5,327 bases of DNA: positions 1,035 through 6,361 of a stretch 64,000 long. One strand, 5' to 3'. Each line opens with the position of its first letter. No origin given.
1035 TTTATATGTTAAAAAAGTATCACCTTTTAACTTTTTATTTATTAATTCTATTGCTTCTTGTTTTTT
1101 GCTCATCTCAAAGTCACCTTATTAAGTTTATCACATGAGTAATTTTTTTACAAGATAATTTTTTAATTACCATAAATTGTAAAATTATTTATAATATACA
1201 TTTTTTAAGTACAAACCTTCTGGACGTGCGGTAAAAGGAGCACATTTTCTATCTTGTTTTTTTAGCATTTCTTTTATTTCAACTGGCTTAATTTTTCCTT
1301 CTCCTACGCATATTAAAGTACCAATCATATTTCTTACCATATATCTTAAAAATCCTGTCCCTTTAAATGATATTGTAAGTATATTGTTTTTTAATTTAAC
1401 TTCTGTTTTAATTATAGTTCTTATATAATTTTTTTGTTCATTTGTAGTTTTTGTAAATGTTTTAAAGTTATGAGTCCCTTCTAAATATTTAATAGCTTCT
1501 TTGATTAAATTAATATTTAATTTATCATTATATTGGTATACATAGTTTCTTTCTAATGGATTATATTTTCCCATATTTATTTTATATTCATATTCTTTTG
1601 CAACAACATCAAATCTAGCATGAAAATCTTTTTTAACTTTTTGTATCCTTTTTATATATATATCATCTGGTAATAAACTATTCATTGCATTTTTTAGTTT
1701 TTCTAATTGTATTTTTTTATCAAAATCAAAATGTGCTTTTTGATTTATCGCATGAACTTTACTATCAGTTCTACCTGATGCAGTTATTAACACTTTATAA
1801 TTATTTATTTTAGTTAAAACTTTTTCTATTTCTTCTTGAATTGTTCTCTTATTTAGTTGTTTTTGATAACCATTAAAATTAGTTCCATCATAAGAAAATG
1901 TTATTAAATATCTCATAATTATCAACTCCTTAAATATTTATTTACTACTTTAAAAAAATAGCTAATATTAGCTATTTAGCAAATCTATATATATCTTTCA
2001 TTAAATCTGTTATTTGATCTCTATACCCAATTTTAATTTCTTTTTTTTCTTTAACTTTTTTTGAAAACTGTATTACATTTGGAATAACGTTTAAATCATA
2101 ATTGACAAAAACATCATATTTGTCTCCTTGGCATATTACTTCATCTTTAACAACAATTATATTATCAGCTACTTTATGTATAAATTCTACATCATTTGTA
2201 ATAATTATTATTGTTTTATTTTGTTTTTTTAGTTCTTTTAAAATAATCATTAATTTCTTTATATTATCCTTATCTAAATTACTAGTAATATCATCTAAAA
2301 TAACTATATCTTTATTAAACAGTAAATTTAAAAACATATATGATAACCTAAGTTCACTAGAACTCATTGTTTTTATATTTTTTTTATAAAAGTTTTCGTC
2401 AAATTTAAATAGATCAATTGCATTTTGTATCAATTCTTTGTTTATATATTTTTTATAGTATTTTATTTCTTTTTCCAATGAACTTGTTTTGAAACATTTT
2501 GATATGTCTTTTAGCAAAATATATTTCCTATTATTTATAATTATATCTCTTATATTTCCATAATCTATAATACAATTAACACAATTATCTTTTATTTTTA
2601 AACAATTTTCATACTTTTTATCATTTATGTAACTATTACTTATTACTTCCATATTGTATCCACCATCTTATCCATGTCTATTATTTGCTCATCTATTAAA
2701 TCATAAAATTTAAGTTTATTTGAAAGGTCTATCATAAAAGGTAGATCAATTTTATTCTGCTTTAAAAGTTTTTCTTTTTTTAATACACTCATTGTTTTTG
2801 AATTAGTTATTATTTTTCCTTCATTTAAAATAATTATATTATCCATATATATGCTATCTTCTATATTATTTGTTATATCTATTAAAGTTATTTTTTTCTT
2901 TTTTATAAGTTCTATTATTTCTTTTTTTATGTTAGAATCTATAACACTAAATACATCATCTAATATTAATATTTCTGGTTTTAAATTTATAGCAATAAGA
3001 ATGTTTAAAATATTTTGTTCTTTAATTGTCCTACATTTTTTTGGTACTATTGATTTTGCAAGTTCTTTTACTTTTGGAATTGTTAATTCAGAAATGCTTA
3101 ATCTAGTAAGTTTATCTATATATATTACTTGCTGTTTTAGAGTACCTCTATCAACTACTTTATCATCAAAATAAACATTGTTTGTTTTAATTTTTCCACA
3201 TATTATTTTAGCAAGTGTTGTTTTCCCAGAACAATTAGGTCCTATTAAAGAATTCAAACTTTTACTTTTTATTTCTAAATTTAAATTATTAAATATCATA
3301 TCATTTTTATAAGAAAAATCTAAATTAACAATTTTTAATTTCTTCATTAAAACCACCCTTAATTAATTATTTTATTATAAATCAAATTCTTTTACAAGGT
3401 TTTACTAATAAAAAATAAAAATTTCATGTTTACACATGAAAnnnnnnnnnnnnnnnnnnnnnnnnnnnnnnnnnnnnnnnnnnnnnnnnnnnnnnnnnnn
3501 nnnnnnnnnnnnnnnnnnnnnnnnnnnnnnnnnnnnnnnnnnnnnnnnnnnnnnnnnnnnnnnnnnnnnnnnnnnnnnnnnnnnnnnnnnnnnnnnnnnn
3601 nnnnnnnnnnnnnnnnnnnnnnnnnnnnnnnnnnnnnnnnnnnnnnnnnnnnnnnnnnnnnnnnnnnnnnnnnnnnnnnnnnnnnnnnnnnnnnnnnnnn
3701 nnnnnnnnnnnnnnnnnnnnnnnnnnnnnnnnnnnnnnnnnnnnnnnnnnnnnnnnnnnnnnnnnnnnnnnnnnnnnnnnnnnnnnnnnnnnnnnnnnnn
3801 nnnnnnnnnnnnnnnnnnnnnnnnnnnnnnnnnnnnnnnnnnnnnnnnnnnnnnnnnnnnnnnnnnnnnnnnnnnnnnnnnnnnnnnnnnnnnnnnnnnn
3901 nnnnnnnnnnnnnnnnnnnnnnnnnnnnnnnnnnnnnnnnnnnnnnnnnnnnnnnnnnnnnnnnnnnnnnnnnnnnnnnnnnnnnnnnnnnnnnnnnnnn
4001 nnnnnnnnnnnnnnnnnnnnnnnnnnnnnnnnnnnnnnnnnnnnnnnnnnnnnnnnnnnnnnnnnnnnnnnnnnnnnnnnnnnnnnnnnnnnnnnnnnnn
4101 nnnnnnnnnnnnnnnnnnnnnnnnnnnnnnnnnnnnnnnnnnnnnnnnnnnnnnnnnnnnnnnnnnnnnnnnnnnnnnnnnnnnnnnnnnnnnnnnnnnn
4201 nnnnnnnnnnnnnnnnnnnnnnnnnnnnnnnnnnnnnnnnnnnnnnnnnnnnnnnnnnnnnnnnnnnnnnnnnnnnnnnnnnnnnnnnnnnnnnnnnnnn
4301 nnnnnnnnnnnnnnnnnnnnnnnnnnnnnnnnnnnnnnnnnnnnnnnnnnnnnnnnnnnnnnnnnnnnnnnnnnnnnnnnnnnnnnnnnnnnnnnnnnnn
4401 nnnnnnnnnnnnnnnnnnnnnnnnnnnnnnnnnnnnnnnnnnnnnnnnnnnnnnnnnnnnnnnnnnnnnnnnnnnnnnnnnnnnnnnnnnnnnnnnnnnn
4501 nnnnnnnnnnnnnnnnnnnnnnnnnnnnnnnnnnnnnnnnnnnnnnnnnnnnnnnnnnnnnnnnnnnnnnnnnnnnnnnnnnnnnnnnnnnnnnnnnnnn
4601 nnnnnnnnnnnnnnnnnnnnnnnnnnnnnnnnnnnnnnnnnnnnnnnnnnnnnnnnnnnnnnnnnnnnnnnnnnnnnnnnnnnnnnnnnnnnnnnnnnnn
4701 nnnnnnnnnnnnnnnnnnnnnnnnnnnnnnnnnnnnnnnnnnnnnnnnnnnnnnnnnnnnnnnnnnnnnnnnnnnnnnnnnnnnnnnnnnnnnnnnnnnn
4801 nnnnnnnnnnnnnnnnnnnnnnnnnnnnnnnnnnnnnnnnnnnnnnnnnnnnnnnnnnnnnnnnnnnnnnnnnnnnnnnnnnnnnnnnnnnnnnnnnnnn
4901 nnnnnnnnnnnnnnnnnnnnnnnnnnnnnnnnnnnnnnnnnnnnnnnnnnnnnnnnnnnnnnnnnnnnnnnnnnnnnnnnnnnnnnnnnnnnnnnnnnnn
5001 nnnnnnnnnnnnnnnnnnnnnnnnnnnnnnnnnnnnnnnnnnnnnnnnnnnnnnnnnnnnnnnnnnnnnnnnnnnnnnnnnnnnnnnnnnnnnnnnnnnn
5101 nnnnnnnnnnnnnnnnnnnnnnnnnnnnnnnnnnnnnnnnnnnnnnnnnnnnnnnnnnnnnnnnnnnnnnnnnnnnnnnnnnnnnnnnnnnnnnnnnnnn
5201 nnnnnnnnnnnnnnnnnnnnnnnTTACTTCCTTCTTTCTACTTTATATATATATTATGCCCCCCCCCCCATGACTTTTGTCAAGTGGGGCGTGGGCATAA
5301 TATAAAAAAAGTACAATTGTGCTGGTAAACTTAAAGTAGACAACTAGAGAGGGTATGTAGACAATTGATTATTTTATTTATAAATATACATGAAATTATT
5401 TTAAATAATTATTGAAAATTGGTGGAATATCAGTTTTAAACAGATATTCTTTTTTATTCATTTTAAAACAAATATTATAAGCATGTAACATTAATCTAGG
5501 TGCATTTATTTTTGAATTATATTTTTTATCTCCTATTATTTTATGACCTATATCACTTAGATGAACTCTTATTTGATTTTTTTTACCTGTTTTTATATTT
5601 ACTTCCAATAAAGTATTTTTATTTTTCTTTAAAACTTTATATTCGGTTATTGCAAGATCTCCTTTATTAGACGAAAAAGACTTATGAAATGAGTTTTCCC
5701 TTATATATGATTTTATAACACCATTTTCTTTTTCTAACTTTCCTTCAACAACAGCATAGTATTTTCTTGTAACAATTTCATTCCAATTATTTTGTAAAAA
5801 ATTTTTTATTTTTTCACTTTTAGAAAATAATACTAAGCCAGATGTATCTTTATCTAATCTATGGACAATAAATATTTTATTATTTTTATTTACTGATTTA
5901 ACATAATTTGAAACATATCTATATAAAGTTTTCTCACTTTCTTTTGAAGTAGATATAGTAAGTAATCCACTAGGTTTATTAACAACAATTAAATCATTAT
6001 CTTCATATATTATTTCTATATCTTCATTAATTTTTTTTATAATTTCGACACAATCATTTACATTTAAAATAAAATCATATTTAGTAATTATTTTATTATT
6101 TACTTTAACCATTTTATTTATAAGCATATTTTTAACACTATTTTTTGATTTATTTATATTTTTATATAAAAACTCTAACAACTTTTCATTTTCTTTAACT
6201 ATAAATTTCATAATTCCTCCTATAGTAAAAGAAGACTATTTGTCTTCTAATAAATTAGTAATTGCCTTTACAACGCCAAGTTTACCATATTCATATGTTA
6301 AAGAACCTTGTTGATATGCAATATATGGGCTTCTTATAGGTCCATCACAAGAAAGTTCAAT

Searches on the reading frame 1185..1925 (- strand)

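Call 11: search_protein_families(library=pfam, proteins=[window:1185-1925:-], max_evalue=0.01)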
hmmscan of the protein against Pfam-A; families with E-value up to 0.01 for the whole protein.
window:1185-1925:- (246 aa): 2 families
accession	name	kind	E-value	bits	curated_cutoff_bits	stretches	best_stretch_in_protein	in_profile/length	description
PF01416.25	PseudoU_synth_1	-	1e-42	145.4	23.3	2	144-245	1-107/108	tRNA pseudouridine synthase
PF10105.14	DUF2344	-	0.001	19.4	23.8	1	65-175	65-165/176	Uncharacterized protein conserved in bacteria (DUF2344)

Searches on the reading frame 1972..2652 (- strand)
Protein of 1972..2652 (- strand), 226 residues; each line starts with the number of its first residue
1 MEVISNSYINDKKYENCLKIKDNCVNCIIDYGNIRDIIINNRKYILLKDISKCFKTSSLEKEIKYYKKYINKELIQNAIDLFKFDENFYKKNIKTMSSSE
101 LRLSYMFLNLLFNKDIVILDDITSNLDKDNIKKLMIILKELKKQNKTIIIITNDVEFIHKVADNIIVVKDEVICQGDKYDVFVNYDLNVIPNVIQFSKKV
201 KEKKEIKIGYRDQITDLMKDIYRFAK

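Call 11: search_protein_families(library=pfam, proteins=[window:1972-2652:-], max_evalue=0.01)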
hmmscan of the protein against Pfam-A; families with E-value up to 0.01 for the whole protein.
window:1972-2652:- (226 aa): 2 families
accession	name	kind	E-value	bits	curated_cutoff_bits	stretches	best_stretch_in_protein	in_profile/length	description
PF02463.25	SMC_N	-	3.3e-06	27.1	40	1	36-168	110-212/220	RecF/RecN/SMC N terminal domain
PF08661.17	Rep_fac-A_3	-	0.0072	17.1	23.5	0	151-202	58-103/105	Replication factor A protein 3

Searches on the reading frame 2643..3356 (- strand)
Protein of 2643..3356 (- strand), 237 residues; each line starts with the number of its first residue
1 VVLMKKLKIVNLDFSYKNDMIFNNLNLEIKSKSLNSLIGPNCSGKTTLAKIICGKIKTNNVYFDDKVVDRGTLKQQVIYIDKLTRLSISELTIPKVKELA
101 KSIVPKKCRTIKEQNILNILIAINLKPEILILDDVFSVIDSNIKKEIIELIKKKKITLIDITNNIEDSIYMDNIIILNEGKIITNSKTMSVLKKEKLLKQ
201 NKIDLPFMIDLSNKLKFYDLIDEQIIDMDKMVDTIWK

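Call 11: search_protein_families(library=pfam, proteins=[window:2643-3356:-], max_evalue=0.01)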
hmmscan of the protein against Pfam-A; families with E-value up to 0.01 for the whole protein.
window:2643-3356:- (237 aa): 5 families
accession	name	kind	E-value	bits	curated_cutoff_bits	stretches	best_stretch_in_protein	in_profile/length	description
PF00005.33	ABC_tran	-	4.8e-09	37.4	25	1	22-79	1-63/137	ABC transporter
PF07728.20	AAA_5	-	0.00024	21.6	22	1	37-166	4-105/139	AAA domain (dynein-related subfamily)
PF00004.35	AAA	-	0.00065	20.6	21.2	1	37-166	3-112/131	ATPase family associated with various cellular activities (AAA)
PF00910.28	RNA_helicase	-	0.0018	19.2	21.5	0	37-87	3-62/105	RNA helicase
PF13304.12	AAA_21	-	0.0034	17.9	27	0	34-52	1-19/304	AAA domain, putative AbiEii toxin, Type IV TA system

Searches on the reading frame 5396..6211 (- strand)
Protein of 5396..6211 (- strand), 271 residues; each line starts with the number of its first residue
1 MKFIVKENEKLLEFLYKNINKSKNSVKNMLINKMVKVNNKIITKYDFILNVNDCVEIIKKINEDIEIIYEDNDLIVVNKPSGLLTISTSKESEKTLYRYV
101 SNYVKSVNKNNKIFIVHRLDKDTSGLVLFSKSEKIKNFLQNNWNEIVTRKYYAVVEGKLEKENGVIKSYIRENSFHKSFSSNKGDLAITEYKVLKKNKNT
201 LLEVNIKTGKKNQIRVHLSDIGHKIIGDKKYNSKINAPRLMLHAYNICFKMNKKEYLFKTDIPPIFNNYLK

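Call 11: search_protein_families(library=pfam, proteins=[window:5396-6211:-], max_evalue=0.01)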
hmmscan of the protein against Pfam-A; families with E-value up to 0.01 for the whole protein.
window:5396-6211:- (271 aa): 2 families
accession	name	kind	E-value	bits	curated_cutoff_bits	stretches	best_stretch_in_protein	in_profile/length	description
PF00849.27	PseudoU_synth_2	-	5.8e-32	111.5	26.8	1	73-219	1-151/152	RNA pseudouridylate synthase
PF01479.30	S4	-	0.0023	18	22.8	1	11-53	3-46/48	S4 domain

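Call 13: find_encoding_contigs(protein=window:5396-6211:-, flank=3000, max_places=10)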
Protein window:5396-6211:- (271 aa): 5 contigs read that carry it; 2 places shown.
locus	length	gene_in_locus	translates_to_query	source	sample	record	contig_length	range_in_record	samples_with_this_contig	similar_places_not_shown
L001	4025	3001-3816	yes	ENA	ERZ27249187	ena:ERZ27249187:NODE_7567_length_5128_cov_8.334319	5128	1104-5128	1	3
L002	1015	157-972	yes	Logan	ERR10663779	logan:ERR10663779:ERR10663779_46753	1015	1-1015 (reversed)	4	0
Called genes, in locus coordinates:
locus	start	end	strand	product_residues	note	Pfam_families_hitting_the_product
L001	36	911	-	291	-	PF01545:Cation_efflux, PF16916:ZT_dimer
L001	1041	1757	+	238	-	PF00106:adh_short, PF01370:Epimerase (weak), PF02719:Polysacc_synt_2 (weak), PF08659:KR, PF13561:adh_short_C2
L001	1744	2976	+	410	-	PF06838:Met_gamma_lyase, PF01053:Cys_Met_Meta_PP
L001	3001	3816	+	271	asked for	PF00849:PseudoU_synth_2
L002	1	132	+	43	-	?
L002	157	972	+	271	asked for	PF00849:PseudoU_synth_2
